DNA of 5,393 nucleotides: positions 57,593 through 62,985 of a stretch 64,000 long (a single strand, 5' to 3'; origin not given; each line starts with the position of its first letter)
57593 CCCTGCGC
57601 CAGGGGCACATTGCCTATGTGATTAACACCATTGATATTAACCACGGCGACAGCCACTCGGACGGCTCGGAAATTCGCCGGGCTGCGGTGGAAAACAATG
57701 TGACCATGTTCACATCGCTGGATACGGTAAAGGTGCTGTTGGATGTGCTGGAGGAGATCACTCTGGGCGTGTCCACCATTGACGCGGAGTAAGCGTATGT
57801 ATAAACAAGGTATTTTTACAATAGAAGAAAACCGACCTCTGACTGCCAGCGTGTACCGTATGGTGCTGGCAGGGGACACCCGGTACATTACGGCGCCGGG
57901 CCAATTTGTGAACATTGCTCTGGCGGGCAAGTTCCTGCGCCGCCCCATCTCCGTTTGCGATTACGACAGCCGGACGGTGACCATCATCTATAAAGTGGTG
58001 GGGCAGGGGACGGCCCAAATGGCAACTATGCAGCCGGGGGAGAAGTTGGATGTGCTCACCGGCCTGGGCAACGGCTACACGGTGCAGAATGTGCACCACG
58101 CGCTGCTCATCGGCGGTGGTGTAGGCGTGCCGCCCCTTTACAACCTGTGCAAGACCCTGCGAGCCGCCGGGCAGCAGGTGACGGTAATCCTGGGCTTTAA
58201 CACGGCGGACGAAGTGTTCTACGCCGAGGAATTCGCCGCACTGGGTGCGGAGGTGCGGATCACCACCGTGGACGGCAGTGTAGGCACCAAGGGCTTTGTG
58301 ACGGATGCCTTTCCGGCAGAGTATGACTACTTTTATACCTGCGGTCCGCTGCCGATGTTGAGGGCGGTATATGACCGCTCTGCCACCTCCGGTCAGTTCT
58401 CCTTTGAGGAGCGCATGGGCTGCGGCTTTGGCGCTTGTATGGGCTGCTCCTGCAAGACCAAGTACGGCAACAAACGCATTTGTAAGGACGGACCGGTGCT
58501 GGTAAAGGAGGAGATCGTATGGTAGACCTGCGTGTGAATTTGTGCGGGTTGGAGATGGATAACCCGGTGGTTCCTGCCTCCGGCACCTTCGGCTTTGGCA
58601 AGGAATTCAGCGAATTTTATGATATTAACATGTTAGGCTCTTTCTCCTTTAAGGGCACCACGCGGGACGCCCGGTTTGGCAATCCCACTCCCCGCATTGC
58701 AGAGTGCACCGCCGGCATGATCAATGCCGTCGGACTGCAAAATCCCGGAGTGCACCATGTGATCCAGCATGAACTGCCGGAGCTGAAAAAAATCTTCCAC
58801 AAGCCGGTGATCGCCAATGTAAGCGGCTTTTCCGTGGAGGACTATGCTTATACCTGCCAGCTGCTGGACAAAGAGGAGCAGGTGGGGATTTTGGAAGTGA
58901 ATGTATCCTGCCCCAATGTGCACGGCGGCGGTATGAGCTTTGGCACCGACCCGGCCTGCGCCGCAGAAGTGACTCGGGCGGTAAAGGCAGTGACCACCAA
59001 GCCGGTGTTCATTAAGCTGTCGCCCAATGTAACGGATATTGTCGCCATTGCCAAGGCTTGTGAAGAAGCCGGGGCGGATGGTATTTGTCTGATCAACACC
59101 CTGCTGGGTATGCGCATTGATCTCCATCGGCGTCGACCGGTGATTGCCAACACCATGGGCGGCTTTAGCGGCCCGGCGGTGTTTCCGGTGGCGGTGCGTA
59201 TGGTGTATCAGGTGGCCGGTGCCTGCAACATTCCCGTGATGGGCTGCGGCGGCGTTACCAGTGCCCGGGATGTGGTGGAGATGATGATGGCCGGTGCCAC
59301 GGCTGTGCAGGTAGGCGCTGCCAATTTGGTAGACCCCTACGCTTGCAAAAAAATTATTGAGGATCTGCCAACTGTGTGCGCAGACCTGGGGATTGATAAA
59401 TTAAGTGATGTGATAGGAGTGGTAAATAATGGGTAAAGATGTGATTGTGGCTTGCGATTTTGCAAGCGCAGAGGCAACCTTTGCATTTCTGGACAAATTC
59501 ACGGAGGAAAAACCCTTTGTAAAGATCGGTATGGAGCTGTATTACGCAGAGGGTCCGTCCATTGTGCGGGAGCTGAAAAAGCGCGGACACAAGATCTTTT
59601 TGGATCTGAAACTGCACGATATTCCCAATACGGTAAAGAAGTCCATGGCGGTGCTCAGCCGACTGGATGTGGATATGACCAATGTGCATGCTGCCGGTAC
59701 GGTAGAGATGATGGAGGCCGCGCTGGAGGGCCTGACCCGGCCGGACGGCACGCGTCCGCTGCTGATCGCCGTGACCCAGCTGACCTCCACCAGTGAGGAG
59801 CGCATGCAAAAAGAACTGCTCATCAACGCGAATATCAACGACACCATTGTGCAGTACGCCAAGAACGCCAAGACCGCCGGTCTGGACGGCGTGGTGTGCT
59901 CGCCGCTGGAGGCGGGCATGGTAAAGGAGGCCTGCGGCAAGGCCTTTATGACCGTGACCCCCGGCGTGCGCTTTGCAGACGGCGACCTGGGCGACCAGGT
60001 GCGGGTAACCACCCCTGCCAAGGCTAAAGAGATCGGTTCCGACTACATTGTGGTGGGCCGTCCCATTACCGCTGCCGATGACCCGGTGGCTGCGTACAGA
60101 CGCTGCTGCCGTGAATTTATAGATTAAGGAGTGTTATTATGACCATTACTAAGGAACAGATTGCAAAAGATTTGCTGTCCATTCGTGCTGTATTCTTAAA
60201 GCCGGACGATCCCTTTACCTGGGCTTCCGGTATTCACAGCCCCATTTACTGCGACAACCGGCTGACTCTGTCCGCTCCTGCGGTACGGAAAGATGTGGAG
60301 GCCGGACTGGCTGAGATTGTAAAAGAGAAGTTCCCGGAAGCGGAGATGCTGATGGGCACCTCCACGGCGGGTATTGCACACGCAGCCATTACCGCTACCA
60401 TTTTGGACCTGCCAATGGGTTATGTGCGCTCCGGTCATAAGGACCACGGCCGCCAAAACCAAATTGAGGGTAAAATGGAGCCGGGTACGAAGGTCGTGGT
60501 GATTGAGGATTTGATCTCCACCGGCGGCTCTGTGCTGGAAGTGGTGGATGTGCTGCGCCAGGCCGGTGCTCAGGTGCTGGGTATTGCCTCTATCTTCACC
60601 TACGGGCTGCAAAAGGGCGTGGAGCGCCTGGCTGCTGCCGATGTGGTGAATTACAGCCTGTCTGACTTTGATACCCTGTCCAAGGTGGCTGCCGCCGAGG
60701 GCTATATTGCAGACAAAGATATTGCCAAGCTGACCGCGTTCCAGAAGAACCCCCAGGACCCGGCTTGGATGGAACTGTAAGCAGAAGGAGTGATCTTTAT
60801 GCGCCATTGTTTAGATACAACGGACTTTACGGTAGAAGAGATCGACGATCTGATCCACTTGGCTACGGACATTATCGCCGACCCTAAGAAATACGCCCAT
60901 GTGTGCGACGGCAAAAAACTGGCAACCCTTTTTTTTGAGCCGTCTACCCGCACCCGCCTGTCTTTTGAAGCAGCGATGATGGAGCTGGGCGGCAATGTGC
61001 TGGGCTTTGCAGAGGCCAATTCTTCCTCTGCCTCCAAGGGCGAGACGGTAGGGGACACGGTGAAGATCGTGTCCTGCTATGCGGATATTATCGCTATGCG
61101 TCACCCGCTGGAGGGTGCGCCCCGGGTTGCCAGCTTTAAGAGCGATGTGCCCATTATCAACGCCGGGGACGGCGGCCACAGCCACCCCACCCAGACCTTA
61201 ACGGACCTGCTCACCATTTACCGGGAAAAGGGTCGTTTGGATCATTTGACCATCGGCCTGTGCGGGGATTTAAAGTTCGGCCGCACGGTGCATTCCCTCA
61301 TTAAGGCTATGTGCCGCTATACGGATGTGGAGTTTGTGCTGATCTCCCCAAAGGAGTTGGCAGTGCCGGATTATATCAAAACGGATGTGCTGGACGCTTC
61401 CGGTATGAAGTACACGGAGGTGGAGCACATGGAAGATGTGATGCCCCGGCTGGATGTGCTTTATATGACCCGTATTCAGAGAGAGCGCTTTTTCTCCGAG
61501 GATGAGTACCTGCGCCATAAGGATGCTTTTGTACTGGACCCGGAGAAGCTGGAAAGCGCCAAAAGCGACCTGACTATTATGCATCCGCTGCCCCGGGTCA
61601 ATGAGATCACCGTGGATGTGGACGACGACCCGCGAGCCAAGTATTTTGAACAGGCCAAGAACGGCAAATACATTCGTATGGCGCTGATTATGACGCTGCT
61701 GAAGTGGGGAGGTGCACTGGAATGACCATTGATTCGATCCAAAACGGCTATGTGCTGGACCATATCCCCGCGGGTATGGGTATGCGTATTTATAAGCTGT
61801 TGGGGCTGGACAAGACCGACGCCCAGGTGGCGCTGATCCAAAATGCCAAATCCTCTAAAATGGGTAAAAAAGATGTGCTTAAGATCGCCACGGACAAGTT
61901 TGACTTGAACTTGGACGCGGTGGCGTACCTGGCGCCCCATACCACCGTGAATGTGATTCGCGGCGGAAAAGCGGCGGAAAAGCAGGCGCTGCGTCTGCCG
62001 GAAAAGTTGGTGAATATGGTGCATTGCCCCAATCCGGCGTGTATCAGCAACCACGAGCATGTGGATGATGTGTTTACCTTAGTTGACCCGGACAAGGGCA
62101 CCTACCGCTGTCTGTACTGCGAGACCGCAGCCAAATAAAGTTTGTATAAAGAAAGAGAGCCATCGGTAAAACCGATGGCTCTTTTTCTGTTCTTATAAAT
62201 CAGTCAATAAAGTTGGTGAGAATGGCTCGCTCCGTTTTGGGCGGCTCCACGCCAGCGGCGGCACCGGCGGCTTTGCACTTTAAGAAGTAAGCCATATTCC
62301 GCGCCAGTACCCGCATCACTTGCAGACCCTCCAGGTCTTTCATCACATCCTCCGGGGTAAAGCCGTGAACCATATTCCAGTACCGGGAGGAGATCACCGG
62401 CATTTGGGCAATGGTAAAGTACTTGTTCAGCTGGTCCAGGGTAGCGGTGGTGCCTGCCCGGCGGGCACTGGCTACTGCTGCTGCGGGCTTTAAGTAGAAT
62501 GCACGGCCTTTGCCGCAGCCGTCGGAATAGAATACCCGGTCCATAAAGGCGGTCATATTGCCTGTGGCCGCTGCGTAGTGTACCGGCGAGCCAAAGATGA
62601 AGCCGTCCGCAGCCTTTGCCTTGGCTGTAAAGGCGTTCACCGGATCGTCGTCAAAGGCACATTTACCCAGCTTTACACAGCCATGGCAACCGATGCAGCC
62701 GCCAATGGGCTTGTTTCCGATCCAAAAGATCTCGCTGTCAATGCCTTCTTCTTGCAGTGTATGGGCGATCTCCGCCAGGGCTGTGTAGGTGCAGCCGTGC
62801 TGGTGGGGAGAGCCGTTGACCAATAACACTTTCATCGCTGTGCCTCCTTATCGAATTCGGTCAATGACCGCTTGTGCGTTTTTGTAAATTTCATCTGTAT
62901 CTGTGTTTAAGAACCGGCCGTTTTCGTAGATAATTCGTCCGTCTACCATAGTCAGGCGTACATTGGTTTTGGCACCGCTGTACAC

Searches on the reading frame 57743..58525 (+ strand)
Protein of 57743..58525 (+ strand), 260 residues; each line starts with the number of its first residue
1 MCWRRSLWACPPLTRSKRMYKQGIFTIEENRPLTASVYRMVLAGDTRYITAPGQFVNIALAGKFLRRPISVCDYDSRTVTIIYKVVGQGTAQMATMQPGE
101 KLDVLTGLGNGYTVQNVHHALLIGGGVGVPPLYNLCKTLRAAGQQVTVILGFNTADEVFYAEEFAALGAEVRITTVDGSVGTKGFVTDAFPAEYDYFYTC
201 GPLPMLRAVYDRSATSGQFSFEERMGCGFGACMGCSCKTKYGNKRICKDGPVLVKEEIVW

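Call 33: search_protein_families(library=pfam, proteins=[window:57743-58525:+], max_evalue=0.00001)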
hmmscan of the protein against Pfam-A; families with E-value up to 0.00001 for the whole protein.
window:57743-58525:+ (260 aa): 2 families
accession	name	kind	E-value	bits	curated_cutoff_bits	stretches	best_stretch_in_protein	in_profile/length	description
PF10418.14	DHODB_Fe-S_bind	-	7.7e-13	48.4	23.9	1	222-258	1-40/41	Iron-sulfur cluster binding domain of dihydroorotate dehydrogenase B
PF00175.26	NAD_binding_1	-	1.1e-06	29.7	22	1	122-209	1-107/109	Oxidoreductase NAD-binding domain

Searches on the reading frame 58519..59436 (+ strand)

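Call 33: search_protein_families(library=pfam, proteins=[window:58519-59436:+], max_evalue=0.00001)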
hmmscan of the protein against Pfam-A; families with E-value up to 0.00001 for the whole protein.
window:58519-59436:+ (305 aa): 4 families
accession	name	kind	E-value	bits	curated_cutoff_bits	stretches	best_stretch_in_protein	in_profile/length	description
PF01180.27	DHO_dh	-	3.9e-86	289.3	27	1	4-285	2-289/291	Dihydroorotate dehydrogenase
PF00977.27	His_biosynth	-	3.8e-07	30.2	23.6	1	225-294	61-130/228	Histidine biosynthesis protein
PF01207.24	Dus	-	1.5e-06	28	20.4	1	92-278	53-226/311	Dihydrouridine synthase (Dus)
PF03060.21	NMO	-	1.6e-06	28.2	28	1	214-271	168-227/331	Nitronate monooxygenase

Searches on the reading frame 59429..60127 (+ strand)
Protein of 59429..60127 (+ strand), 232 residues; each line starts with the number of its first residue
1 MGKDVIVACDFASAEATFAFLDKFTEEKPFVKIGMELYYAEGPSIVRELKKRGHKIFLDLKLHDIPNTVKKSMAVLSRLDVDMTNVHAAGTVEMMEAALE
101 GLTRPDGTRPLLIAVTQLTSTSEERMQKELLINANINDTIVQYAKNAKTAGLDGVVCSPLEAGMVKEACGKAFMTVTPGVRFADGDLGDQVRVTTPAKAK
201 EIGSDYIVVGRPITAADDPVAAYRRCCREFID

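Call 52: search_protein_families(library=pfam, proteins=[window:59429-60127:+], max_evalue=0.001)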
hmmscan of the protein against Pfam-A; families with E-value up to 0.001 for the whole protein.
window:59429-60127:+ (232 aa): 1 family
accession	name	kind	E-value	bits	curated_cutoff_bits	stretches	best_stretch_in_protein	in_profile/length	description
PF00215.30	OMPdecase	-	8.9e-63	212.6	27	1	5-225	3-220/221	Orotidine 5'-phosphate decarboxylase / HUMPS family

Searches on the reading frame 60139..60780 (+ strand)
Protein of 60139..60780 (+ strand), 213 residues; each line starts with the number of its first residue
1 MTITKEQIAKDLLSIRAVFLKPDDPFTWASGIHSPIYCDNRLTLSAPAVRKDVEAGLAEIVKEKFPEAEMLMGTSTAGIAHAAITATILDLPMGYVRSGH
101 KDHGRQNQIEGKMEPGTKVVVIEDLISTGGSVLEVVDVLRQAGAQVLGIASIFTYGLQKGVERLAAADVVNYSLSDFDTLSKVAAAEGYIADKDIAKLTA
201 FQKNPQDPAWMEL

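Call 52: search_protein_families(library=pfam, proteins=[window:60139-60780:+], max_evalue=0.001)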
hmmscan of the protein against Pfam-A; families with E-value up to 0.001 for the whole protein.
window:60139-60780:+ (213 aa): 2 families
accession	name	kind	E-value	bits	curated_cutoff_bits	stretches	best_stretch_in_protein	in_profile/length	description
PF00156.33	Pribosyltran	-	3e-12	46.6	26.3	1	46-159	8-129/158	Phosphoribosyl transferase domain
PF14681.12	UPRTase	-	0.00017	21.6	27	1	103-167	108-171/206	Uracil phosphoribosyltransferase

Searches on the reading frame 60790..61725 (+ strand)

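Call 52: search_protein_families(library=pfam, proteins=[window:60790-61725:+], max_evalue=0.001)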
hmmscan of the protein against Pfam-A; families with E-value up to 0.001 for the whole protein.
window:60790-61725:+ (311 aa): 2 families
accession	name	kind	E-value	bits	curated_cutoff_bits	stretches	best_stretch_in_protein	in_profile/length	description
PF02729.26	OTCace_N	-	9.1e-47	159.3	29.9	1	5-144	1-147/148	Aspartate/ornithine carbamoyltransferase, carbamoyl-P binding domain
PF00185.30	OTCace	-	1.5e-28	100.3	29.4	1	153-302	3-156/157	Aspartate/ornithine carbamoyltransferase, Asp/Orn binding domain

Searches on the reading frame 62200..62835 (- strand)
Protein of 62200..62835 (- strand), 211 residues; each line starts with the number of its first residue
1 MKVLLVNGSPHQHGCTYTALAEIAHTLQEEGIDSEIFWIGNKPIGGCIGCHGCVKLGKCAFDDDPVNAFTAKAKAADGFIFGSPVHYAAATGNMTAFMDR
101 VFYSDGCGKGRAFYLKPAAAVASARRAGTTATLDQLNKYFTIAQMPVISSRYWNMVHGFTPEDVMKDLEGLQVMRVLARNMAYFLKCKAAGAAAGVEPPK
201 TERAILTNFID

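Call 52: search_protein_families(library=pfam, proteins=[window:62200-62835:-], max_evalue=0.001)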
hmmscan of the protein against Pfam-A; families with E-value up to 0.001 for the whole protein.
window:62200-62835:- (211 aa): 2 families
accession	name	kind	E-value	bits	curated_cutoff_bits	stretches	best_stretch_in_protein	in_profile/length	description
PF03358.20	FMN_red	-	8.5e-32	110.3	24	1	1-158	1-150/152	NADPH-dependent FMN reductase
PF02525.22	Flavodoxin_2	-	4.2e-05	23.8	27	1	1-103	1-105/198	Flavodoxin-like fold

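Call 67: find_encoding_contigs(protein=window:62200-62835:-, flank=10000, max_places=1)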
Protein window:62200-62835:- (211 aa): 26 contigs read that carry it; 1 place shown.
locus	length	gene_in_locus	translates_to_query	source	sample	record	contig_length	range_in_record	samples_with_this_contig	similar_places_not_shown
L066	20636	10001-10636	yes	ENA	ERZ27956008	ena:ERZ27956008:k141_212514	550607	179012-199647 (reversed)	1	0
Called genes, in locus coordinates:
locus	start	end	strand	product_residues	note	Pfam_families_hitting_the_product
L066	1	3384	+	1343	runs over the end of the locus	PF25596:CPSase_L_D1, PF02786:CPSase_L_D2, PF02787:CPSase_L_D3, PF25596:CPSase_L_D1, PF02786:CPSase_L_D2, PF15632:ATPgrasp_Ter, PF02142:MGS, PF01678:DAP_epimerase, +4 more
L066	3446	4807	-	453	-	PF00209:SNF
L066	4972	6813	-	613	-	PF02608:Bmp, PF18998:Flg_new_2 (weak)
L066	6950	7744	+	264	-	PF01048:PNP_UDP_1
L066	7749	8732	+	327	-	PF01008:IF-2B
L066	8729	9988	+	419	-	PF01979:Amidohydro_1, PF07969:Amidohydro_3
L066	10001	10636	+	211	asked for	PF03358:FMN_red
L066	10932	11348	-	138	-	PF01948:PyrI, PF02748:PyrI_C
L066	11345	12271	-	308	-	PF02729:OTCace_N, PF00185:OTCace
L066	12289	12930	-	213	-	PF00156:Pribosyltran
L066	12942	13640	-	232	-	PF00215:OMPdecase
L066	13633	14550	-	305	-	PF01180:DHO_dh, PF01207:Dus (weak), PF03060:NMO (weak), PF00977:His_biosynth (weak)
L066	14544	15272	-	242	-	PF00175:NAD_binding_1 (weak), PF10418:DHODB_Fe-S_bind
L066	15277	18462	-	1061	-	PF25596:CPSase_L_D1, PF02786:CPSase_L_D2, PF02787:CPSase_L_D3, PF25596:CPSase_L_D1, PF02655:ATP-grasp_3, PF02786:CPSase_L_D2, PF07478:Dala_Dala_lig_C, PF02142:MGS, +6 more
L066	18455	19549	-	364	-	PF00988:CPSase_sm_chain, PF00117:GATase, PF07722:Peptidase_C26 (faint)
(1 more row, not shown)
